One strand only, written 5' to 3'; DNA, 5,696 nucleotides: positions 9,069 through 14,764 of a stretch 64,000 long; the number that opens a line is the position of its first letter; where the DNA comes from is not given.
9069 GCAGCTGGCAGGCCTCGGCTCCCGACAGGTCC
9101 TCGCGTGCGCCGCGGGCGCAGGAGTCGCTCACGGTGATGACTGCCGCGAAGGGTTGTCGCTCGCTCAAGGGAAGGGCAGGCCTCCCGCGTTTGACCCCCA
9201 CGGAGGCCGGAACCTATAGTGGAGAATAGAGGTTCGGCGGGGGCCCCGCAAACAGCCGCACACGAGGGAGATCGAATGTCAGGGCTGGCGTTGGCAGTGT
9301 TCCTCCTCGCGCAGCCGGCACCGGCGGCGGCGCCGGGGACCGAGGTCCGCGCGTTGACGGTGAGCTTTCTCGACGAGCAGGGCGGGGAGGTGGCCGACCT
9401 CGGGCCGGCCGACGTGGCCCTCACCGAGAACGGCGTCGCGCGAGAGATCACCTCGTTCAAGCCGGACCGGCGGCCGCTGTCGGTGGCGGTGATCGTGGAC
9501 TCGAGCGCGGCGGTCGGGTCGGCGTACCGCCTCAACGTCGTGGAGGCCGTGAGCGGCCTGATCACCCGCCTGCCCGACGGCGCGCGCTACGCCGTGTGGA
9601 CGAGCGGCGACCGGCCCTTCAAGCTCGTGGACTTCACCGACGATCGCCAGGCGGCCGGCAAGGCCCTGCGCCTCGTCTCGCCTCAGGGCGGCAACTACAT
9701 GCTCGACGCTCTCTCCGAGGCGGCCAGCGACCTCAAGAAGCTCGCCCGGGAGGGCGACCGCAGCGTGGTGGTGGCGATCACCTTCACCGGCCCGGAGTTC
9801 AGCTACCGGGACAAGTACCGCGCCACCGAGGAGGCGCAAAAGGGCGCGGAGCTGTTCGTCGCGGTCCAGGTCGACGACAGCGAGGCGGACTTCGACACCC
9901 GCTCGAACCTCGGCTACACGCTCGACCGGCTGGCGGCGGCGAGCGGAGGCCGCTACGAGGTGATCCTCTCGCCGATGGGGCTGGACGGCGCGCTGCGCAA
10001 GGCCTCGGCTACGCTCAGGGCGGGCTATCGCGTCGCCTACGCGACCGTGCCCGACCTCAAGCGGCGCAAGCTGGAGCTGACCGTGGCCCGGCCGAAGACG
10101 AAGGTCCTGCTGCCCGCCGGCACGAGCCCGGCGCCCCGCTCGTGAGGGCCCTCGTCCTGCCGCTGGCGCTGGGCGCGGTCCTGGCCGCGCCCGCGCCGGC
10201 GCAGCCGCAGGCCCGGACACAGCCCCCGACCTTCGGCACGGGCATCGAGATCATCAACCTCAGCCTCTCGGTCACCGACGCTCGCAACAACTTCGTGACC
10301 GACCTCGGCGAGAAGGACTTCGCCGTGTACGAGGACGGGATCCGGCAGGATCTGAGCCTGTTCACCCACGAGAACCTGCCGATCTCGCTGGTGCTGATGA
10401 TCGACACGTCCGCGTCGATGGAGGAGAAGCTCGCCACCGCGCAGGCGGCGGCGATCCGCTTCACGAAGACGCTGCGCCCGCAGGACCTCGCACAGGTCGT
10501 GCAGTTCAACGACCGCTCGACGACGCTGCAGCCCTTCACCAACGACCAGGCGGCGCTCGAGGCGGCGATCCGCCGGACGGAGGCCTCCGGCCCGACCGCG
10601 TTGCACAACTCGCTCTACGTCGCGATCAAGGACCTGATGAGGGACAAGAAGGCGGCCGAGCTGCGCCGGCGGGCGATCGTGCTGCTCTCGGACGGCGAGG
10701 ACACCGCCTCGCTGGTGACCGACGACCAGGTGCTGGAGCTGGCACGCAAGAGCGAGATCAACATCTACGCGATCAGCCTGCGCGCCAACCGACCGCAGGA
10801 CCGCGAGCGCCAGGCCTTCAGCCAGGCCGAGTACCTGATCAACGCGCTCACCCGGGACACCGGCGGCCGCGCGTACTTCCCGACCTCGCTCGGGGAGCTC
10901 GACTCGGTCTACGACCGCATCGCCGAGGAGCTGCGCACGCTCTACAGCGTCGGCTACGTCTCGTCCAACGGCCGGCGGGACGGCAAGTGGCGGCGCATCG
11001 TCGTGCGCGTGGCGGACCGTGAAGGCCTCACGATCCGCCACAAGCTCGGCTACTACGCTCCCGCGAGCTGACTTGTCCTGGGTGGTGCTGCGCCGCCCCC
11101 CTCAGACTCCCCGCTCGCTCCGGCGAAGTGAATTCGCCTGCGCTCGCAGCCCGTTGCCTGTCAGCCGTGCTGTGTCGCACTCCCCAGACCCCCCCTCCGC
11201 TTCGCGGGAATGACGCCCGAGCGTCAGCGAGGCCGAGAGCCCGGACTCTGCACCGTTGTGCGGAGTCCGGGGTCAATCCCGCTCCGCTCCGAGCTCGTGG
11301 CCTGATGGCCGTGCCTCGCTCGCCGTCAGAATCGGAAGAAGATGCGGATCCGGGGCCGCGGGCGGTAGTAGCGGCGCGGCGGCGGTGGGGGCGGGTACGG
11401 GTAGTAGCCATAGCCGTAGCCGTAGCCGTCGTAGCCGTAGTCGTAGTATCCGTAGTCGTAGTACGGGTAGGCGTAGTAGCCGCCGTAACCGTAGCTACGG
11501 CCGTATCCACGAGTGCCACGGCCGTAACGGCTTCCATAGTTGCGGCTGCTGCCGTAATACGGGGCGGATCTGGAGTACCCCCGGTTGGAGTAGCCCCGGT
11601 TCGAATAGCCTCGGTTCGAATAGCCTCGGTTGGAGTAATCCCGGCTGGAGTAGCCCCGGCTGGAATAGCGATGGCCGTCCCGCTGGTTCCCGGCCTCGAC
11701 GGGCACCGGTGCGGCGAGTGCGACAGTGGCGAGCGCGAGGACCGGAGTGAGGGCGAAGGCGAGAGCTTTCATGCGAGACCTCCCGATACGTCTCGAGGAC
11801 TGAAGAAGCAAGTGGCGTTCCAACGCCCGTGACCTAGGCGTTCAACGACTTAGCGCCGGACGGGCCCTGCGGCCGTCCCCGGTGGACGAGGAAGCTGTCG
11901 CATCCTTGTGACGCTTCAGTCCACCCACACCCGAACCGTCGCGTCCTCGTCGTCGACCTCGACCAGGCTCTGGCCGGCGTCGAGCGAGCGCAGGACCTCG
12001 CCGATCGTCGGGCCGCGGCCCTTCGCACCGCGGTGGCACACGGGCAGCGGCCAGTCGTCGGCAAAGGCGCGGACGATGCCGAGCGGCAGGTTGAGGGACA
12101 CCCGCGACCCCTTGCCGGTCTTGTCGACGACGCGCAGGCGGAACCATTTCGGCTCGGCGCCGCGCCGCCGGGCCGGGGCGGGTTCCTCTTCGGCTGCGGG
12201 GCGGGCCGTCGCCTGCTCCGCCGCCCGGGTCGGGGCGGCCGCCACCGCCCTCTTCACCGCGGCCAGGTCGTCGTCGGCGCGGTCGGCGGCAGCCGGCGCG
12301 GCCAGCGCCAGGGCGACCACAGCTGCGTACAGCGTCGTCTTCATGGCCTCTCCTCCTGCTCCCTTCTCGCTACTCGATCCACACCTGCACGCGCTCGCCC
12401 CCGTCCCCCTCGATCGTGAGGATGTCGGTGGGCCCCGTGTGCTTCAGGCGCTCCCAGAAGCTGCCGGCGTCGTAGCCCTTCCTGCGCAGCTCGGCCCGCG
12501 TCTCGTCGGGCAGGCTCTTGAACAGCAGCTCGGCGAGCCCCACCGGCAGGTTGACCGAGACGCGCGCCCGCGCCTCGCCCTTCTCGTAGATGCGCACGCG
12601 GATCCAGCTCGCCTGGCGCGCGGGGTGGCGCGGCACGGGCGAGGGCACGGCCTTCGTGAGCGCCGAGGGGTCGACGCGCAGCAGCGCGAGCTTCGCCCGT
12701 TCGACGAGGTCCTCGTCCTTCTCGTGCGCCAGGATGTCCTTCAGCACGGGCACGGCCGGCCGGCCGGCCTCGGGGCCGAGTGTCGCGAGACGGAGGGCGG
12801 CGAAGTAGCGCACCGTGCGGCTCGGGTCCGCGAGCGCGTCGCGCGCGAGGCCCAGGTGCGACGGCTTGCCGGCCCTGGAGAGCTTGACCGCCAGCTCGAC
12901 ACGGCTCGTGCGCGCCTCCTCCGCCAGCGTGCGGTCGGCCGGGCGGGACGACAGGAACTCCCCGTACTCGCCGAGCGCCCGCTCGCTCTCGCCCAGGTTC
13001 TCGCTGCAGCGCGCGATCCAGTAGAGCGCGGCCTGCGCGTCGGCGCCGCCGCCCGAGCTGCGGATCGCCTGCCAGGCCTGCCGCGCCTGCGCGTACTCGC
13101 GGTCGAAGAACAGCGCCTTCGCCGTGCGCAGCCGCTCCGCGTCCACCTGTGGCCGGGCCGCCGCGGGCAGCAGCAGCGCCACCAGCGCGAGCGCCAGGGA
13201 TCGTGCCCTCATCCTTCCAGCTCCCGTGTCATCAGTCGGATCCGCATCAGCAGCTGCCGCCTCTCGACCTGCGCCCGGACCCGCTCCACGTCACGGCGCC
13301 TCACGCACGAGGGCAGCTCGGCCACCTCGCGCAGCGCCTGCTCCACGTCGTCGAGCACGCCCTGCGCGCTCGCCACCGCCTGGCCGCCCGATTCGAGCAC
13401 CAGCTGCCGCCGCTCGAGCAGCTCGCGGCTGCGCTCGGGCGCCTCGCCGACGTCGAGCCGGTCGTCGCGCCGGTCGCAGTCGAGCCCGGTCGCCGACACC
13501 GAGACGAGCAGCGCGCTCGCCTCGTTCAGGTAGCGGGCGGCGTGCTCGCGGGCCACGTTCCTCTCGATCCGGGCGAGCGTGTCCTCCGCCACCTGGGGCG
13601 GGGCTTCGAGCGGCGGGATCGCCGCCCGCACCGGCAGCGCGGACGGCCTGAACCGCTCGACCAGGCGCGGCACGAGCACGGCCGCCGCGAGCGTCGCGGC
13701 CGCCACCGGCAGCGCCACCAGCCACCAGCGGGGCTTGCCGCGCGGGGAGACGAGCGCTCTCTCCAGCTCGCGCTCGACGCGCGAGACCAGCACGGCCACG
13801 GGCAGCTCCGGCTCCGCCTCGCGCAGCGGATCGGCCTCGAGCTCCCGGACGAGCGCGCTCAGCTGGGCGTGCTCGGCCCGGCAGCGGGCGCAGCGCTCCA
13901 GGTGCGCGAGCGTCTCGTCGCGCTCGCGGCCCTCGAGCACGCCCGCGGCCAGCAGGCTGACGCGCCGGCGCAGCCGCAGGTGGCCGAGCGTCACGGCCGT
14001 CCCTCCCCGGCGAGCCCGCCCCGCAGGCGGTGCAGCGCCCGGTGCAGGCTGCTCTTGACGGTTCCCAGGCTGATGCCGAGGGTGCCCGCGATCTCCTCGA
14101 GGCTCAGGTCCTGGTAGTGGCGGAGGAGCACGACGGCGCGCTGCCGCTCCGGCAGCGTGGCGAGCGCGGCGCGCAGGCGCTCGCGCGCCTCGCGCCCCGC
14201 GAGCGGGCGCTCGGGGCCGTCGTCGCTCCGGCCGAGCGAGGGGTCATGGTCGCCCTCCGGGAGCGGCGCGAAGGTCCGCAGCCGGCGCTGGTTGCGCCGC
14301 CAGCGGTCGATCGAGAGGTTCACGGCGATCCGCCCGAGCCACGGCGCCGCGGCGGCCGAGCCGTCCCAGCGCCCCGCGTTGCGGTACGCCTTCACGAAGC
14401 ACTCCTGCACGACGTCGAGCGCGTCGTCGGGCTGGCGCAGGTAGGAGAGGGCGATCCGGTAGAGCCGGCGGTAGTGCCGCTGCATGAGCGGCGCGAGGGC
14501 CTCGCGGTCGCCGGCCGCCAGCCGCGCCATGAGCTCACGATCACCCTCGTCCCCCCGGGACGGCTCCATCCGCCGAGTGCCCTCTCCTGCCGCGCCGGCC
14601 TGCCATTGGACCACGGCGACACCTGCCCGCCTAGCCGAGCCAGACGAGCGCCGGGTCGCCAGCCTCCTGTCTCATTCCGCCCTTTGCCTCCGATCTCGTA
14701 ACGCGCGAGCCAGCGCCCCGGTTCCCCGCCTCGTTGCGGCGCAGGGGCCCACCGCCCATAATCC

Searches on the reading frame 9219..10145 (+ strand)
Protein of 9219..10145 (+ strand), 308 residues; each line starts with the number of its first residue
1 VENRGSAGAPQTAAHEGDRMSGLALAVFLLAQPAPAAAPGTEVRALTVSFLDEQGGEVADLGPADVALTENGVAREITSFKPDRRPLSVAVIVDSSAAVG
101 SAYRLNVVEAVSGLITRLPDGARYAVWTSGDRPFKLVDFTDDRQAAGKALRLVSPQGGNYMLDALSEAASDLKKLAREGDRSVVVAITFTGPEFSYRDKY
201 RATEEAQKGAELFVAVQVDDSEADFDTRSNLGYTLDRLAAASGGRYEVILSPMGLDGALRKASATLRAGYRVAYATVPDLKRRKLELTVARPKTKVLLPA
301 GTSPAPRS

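Call 7: search_protein_families(library=pfam, proteins=[window:9219-10145:+], max_evalue=0.1)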
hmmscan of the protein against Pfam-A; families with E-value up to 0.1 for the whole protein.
window:9219-10145:+ (308 aa): 2 families
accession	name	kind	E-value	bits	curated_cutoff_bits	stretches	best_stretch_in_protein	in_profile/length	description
PF13519.12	VWA_2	-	5.3e-08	33.9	27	1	90-188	2-104/107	von Willebrand factor type A domain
PF00092.34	VWA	-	2.2e-06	28.4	23.8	1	89-208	2-129/174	von Willebrand factor type A domain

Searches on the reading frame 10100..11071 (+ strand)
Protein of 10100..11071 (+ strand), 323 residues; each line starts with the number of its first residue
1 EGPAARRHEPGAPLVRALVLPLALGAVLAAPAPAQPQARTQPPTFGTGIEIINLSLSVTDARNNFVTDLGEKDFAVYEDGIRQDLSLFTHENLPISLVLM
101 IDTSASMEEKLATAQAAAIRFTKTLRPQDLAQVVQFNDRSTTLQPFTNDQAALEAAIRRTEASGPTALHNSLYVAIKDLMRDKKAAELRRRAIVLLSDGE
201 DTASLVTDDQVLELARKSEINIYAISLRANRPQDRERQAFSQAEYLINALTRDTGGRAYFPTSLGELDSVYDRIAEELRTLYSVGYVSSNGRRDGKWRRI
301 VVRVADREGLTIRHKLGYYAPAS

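Call 7: search_protein_families(library=pfam, proteins=[window:10100-11071:+], max_evalue=0.1)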
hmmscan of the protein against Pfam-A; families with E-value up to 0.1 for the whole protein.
window:10100-11071:+ (323 aa): 8 families
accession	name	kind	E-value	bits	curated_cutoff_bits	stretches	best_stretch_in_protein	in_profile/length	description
PF13519.12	VWA_2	-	3.1e-17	63.6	27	1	97-200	1-107/107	von Willebrand factor type A domain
PF00092.34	VWA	-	5.3e-13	50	23.8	1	97-234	2-146/174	von Willebrand factor type A domain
PF05762.20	VWA_CoxE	-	3.8e-06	26.9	26.4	1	92-206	54-166/222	VWA domain containing CoxE-like protein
PF13768.12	VWA_3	-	0.00011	22.8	27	1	96-227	2-133/155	von Willebrand factor type A domain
PF01882.25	DUF58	-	0.00013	21.7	23.4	1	97-198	38-142/216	Protein of unknown function DUF58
PF25106.1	VWA_4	-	0.00053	20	27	1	96-260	1-166/169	von Willebrand factor A domain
PF09967.15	DUF2201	-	0.0048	17.5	26.4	1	97-169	1-69/123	VWA-like domain (DUF2201)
PF06707.17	DUF1194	-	0.005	16.5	27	0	151-234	80-161/206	Protein of unknown function (DUF1194)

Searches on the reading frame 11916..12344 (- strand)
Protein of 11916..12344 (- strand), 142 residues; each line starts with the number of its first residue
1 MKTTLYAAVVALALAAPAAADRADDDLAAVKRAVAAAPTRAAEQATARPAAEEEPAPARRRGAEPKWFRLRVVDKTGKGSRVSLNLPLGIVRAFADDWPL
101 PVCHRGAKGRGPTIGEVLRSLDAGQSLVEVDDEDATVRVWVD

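Call 7: search_protein_families(library=pfam, proteins=[window:11916-12344:-], max_evalue=0.1)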
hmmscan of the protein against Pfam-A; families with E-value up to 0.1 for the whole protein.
window:11916-12344:- (142 aa): 1 family
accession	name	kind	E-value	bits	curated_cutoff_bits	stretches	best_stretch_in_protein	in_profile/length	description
PF25637.1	DUF7942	-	0.022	15.1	26.7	1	5-41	19-55/104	Family of unknown function (DUF7942)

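Call 12: search_protein_families(library=ncbifam, proteins=[window:11916-12344:-], max_evalue=1)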
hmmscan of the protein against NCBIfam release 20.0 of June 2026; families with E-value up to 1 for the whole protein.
window:11916-12344:- (142 aa): 0 families

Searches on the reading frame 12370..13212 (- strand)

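Call 7: search_protein_families(library=pfam, proteins=[window:12370-13212:-], max_evalue=0.1)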
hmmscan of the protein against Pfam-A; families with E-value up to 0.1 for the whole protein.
window:12370-13212:- (280 aa): 3 families
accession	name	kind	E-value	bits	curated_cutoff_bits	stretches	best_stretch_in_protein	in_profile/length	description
PF13174.12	TPR_6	-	2.5e-05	25.1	26.3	1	62-91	2-31/33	Tetratricopeptide repeat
PF13646.12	HEAT_2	-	0.00016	22.3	27.7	1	104-177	17-87/88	HEAT repeats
PF13432.12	TPR_16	-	0.00065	20.5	32.7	1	29-84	2-54/65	Tetratricopeptide repeat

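Call 12: search_protein_families(library=ncbifam, proteins=[window:12370-13212:-], max_evalue=1)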
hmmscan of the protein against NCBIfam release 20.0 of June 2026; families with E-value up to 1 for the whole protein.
window:12370-13212:- (280 aa): 4 families
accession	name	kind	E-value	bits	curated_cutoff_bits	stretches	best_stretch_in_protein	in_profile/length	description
NF045915.1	PhycobilmeDegNblB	equivalog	0.0081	15.7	300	1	113-169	27-83/214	phycobilisome degradation protein NblB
TIGR02795.1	tol_pal_ybgF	equivalog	0.072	13.7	90.1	1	30-93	8-72/119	tol-pal system protein YbgF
NF033756.1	gliding_GltC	equivalog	0.09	11.5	450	1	23-94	116-188/622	adventurous gliding motility protein GltC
NF053584.1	T4P_rel_PA5441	subfamily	0.096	11.3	300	1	30-102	209-279/727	PA5441 family protein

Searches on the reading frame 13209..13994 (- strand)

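Call 7: search_protein_families(library=pfam, proteins=[window:13209-13994:-], max_evalue=0.1)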
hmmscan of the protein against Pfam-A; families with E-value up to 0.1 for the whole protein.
window:13209-13994:- (261 aa): 1 family
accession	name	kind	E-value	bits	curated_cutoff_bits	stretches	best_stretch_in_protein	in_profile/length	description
PF13490.11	zf-HC2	-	0.00014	22.3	22.2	1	9-39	5-35/35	Putative zinc-finger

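Call 12: search_protein_families(library=ncbifam, proteins=[window:13209-13994:-], max_evalue=1)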
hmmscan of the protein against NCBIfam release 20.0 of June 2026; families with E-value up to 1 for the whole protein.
window:13209-13994:- (261 aa): 2 families
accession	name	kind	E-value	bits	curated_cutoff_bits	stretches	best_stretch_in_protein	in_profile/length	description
NF052375.1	antisigma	equivalog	7e-05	22.9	100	1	16-108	6-100/217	anti-sigma factor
NF038083.1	CU044_5270_fam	subfamily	0.26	11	100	1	75-154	11-93/284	CU044_5270 family protein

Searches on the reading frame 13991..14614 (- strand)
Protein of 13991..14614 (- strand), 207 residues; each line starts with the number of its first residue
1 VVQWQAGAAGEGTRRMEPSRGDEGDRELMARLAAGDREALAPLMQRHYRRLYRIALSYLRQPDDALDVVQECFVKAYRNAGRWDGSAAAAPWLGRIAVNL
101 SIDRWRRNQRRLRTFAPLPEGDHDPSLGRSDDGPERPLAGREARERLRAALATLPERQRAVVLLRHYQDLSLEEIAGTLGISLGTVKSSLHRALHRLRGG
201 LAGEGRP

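Call 7: search_protein_families(library=pfam, proteins=[window:13991-14614:-], max_evalue=0.1)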
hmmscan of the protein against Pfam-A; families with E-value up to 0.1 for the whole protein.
window:13991-14614:- (207 aa): 12 families
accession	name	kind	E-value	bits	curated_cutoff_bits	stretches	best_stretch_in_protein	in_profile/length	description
PF04542.20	Sigma70_r2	-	9.2e-19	67.5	24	1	43-111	1-71/71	Sigma-70 region 2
PF08281.18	Sigma70_r4_2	-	1.2e-18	66.9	25.7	1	144-197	1-54/54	Sigma-70, region 4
PF04545.22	Sigma70_r4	-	1.4e-18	66.6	24.1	1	150-198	1-49/50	Sigma-70, region 4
PF07638.17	Sigma70_ECF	-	2.5e-06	28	21.1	1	28-193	7-175/185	ECF sigma factor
PF13384.12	HTH_23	-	1.6e-05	25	24.6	1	155-193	3-41/50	Homeodomain-like domain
PF00196.25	GerE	-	0.001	19.1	23.5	1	154-197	3-45/57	Bacterial regulatory proteins, luxR family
PF20057.4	DUF6456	-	0.0026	18.3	26.3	1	135-198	68-131/136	Domain of unknown function (DUF6456)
PF04297.20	UPF0122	-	0.021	15.5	22.7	1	154-193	18-57/101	Putative helix-turn-helix protein, YlxM / p13 like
PF13936.12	HTH_38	-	0.029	14.5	27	1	153-192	6-43/44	Helix-turn-helix domain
PF02650.20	HTH_WhiA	-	0.085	13.7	27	0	149-197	33-80/84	WhiA C-terminal HTH domain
PF04967.18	HTH_10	-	0.09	13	23.1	0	170-197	24-51/53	HTH DNA binding domain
PF09862.15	DUF2089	-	0.095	12.8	33.4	0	171-198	18-45/47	Domain of unknown function (DUF2089)-HTH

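Call 12: search_protein_families(library=ncbifam, proteins=[window:13991-14614:-], max_evalue=1)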
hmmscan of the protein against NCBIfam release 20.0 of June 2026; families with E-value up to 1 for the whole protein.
window:13991-14614:- (207 aa): 124 families (the best 25 are shown)
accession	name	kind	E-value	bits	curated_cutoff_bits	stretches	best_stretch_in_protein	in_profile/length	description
NF008888.0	PRK11922.1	equivalog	3.5e-43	147.9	204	1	18-202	10-197/231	RNA polymerase sigma factor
NF004113.0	PRK05602.1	equivalog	2e-42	145.2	208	1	13-204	20-204/211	RNA polymerase sigma factor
NF009166.1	PRK12513.1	equivalog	4.5e-42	143.9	206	1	21-204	5-189/193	RNA polymerase sigma factor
NF007225.0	PRK09643.1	equivalog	1.7e-37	129.1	190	1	19-200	8-181/204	RNA polymerase sigma factor SigM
TIGR02983.1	SigE-fam_strep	subfamily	3.5e-37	127.8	141.55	1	36-200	4-157/162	SigE family RNA polymerase sigma factor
TIGR02937.1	sigma70-ECF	superfamily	3.6e-33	114.5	42.9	1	38-198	1-162/165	sigma-70 family RNA polymerase sigma factor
NF009172.0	PRK12519.1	subfamily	8.1e-31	107.1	222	1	21-202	12-190/194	RNA polymerase sigma factor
NF007223.0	PRK09641.1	equivalog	1.9e-29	102.8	209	1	27-199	7-182/187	RNA polymerase sigma factor SigW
TIGR02985.1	Sig70_bacteroi1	subfamily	1.8e-28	99.8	126.4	1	43-199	6-160/162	RNA polymerase sigma-70 factor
NF009176.0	PRK12524.1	equivalog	1.4e-27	96.7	264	1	22-203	10-186/196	RNA polymerase sigma factor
NF007216.0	PRK09638.1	equivalog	1.7e-27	96.4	194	1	24-202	4-175/180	RNA polymerase sigma factor SigY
TIGR02954.1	Sig70_famx3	hypoth_equivalog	4.2e-27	95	188.5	1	27-201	5-167/170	RNA polymerase sigma-70 factor, TIGR02954 family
NF009195.0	PRK12543.1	subfamily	6.4e-27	94.3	197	1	25-199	7-176/192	RNA polymerase sigma factor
NF058625.1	sigma_PG0214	equivalog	3e-26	92.1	130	1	48-199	14-159/170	GFO_1088 family ECF-type sigma factor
TIGR02939.1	RpoE_Sigma70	equivalog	7.8e-26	91.3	236.15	1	23-194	5-179/190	RNA polymerase sigma factor RpoE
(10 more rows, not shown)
